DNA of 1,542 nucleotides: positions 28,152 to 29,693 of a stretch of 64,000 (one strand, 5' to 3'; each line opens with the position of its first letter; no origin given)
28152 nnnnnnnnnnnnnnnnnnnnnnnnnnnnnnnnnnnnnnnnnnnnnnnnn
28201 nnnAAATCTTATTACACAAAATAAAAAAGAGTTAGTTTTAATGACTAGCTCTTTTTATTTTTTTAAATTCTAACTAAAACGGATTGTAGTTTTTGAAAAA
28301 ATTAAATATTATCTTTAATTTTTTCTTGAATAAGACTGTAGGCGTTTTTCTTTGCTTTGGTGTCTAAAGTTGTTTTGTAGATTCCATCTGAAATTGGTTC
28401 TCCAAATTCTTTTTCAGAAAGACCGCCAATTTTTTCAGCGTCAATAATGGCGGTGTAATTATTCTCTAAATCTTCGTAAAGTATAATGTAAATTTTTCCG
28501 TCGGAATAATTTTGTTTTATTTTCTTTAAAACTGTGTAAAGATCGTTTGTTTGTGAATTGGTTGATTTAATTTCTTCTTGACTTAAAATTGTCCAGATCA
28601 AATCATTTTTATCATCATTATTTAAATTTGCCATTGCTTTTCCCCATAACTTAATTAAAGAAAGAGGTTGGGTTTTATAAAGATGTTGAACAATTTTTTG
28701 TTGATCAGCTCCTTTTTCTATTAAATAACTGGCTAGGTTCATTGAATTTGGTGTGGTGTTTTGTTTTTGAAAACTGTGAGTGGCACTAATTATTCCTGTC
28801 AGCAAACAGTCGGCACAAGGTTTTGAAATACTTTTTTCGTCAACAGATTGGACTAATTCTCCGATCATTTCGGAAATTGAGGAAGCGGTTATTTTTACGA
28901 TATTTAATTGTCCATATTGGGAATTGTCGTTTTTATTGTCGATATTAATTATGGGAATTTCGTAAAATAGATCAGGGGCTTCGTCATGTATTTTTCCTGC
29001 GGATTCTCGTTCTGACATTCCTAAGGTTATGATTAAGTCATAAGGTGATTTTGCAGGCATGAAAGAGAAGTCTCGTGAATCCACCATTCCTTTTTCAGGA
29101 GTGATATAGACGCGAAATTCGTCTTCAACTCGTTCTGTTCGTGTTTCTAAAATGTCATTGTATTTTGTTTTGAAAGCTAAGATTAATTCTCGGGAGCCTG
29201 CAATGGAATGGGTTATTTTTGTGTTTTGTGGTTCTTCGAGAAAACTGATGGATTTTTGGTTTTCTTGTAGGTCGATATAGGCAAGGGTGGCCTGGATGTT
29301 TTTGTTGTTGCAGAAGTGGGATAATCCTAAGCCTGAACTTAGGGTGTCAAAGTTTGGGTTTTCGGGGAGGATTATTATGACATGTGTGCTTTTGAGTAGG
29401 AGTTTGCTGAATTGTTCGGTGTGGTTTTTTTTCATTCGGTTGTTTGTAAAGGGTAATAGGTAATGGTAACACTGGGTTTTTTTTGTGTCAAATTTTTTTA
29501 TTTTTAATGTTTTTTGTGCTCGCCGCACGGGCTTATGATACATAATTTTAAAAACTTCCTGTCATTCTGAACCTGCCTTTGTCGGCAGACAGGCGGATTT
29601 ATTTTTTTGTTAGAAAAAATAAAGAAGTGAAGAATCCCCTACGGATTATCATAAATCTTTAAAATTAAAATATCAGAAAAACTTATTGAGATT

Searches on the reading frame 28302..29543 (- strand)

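Call 32: search_protein_families(library=pfam, proteins=[window:28302-29543:-], max_evalue=0.00001)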
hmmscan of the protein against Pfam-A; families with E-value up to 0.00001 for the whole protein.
window:28302-29543:- (413 aa): 1 family
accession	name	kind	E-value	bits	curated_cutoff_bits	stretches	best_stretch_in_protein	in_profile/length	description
PF01368.27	DHH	-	1.8e-08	35.1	28.1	1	55-251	2-125/125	DHH family, N-terminal domain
